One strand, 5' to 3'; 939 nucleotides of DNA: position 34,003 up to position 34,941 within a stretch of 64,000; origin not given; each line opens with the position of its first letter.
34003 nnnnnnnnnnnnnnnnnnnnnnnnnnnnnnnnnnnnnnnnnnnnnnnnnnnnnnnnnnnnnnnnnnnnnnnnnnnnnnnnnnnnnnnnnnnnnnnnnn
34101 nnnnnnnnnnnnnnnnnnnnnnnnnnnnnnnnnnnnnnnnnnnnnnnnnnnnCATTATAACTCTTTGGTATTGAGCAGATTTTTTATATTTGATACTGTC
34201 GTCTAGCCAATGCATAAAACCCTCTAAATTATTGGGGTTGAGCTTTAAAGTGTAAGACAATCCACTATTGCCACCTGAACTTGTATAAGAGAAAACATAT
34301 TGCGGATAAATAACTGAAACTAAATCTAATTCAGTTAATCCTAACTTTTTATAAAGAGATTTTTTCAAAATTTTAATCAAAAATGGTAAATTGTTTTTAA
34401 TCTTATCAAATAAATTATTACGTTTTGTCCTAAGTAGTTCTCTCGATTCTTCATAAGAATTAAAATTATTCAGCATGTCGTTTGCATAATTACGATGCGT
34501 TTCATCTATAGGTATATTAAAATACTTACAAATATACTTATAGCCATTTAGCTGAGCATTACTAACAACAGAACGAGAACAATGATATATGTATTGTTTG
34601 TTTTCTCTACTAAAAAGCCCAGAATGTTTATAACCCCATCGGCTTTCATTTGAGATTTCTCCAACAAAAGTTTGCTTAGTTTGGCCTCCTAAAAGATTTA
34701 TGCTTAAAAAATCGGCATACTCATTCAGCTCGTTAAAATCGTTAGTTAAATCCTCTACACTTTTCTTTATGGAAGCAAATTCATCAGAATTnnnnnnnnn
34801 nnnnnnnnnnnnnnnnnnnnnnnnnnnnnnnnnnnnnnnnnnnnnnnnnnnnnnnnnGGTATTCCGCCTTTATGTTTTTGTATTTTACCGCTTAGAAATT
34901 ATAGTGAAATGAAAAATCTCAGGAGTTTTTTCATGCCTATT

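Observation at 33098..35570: Three-gene TIR / membrane-anchored HNH / membrane-protein operon: candidate undescribed Thoeris-like defence system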

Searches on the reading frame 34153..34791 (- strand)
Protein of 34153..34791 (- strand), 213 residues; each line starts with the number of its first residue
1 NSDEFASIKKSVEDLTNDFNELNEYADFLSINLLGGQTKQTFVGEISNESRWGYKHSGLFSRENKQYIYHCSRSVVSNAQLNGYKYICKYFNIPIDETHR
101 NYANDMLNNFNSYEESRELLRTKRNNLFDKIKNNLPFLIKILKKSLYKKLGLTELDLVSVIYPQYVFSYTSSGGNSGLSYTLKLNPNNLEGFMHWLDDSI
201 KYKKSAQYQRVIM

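Call 85: search_protein_representatives(protein=window:34153-34791:-)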
Query: 213 residues. Proteins with E-value up to 0.001 (for the whole library): 164; up to 1e-10: 88; up to 1e-30: 9. The best 150 are listed.
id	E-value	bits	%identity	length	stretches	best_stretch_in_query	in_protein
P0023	9.5e-70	251.2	58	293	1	2-206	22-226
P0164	7.4e-48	179.7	74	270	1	2-118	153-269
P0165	3.5e-47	177.5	64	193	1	1-123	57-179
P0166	6.9e-36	140.6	36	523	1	2-213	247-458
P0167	2.4e-35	138.9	37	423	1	2-213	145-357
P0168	5.6e-35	137.7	36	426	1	2-213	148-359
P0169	1.4e-32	129.9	35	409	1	4-213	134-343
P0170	7.6e-31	124.2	35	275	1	2-213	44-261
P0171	8.6e-31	124.0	35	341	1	2-213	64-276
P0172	2.1e-30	122.8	37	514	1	1-213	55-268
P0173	2.2e-30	122.6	34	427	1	1-213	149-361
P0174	1.9e-29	119.6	32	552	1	2-213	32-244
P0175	2.2e-28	116.1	31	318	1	2-213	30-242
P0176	7.6e-28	114.4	33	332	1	4-213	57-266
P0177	8.0e-28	114.3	39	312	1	2-180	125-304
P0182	6.7e-26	108.0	31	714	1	2-213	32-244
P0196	2.4e-22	96.4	30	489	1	2-213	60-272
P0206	1.8e-19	87.1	31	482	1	2-212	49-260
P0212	1.1e-18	84.5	32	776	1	2-213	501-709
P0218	1.3e-16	77.6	30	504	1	4-213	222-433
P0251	1.1e-10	58.4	27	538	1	2-213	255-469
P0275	4.0e-09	53.2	26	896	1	5-213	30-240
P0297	2.1e-06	44.4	27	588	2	2-213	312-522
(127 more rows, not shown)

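Call 87: search_protein_families(library=pfam, proteins=[P0212, P0166, P0297, P0251, P0218, P0275, P0182, P0172, P0196, P0206], max_evalue=0.001)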
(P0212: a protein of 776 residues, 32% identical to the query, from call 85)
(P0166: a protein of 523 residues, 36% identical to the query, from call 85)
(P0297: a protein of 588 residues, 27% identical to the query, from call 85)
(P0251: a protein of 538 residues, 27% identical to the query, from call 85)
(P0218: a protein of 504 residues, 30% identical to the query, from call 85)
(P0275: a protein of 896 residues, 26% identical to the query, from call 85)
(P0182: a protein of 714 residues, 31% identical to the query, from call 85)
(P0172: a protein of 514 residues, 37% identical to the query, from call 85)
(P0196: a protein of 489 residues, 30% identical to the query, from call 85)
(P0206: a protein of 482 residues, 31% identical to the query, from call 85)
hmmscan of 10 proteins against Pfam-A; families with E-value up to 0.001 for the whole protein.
P0212 (776 aa): 2 families
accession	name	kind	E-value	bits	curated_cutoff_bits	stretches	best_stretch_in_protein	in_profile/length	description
PF01844.29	HNH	-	1.2e-12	48.2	21.4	1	725-773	1-47/47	HNH endonuclease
PF14279.12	HNH_5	-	2.9e-09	37.1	27.5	1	725-773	1-46/56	HNH endonuclease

P0166 (523 aa): 2 families
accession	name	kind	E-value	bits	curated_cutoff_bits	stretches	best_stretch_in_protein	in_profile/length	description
PF01844.29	HNH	-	5.1e-14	52.6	21.4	1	474-522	1-47/47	HNH endonuclease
PF14279.12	HNH_5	-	9.6e-10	38.7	27.5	1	474-522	1-46/56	HNH endonuclease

P0297 (588 aa): 2 families
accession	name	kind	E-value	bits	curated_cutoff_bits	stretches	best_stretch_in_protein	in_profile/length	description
PF01844.29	HNH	-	5.5e-12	46.1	21.4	1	538-585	1-46/47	HNH endonuclease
PF14279.12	HNH_5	-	2.5e-09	37.4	27.5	1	538-586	1-46/56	HNH endonuclease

P0251 (538 aa): 2 families
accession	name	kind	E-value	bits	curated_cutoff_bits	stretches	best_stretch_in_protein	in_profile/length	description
PF01844.29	HNH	-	1.5e-12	47.9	21.4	1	485-533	1-47/47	HNH endonuclease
PF14279.12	HNH_5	-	8.2e-10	38.9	27.5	1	485-536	1-49/56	HNH endonuclease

P0218 (504 aa): 2 families
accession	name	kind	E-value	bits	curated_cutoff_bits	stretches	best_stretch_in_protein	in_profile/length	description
PF01844.29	HNH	-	2.1e-13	50.6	21.4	1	449-496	1-46/47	HNH endonuclease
PF14279.12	HNH_5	-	2e-12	47.3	27.5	1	449-502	1-51/56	HNH endonuclease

P0275 (896 aa): 6 families
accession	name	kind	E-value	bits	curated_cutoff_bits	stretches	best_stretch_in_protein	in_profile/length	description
PF00929.31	RNase_T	-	3.7e-20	73.5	24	1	399-551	2-163/164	Exonuclease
PF01844.29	HNH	-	4e-12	46.5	21.4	1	256-304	1-47/47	HNH endonuclease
PF14279.12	HNH_5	-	1.4e-08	34.9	27.5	1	259-307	4-49/56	HNH endonuclease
PF23359.1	Lsr2_DNA-bd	-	1.2e-07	31.4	26.9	1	866-895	8-37/37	Lsr2 DNA-binding domain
PF05099.18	TerB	-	3.5e-05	24.5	24.4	0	677-728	3-55/118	Tellurite resistance protein TerB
PF00533.33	BRCT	-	0.0002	21.9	21.3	1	752-816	11-76/78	BRCA1 C Terminus (BRCT) domain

P0182 (714 aa): 5 families
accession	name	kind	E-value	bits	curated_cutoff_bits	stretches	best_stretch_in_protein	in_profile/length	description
PF07553.16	Lipoprotein_Ltp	-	4.1e-57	190.5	23.2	6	405-447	3-48/48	Host cell surface-exposed lipoprotein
PF01844.29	HNH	-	1.7e-12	47.7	21.4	1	260-307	1-46/47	HNH endonuclease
PF14279.12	HNH_5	-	2.4e-12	47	27.5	1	260-311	1-49/56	HNH endonuclease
PF23430.1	DUF7117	-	8e-05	22.8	28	0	492-544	60-113/232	Family of unknown function (DUF7117)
PF21083.2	ZapC_N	-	0.00075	20.1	27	0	628-658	24-54/88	Cell-division protein ZapC, N-terminal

P0172 (514 aa): 2 families
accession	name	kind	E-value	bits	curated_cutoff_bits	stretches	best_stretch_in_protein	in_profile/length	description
PF01844.29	HNH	-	5e-14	52.6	21.4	1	284-332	1-47/47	HNH endonuclease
PF14279.12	HNH_5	-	6.9e-09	36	27.5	1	284-333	1-47/56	HNH endonuclease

P0196 (489 aa): 4 families
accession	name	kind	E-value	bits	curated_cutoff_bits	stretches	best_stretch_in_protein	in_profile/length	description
PF01844.29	HNH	-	1.3e-15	57.7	21.4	1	288-336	1-47/47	HNH endonuclease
PF14279.12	HNH_5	-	6e-13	48.9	27.5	1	288-340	1-50/56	HNH endonuclease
PF13395.12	HNH_4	-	0.00011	22.5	22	1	288-336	1-51/54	HNH endonuclease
PF02945.21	Endonuclease_7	-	0.0004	20.7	23.6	0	272-341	10-67/82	Recombination endonuclease VII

P0206 (482 aa): 3 families
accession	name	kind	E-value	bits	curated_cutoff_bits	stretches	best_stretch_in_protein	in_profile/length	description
PF01844.29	HNH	-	2.5e-10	40.8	21.4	1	277-324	1-46/47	HNH endonuclease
PF14279.12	HNH_5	-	3.7e-08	33.6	27.5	1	277-331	1-52/56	HNH endonuclease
PF02945.21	Endonuclease_7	-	0.0009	19.5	23.6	0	259-329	8-70/82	Recombination endonuclease VII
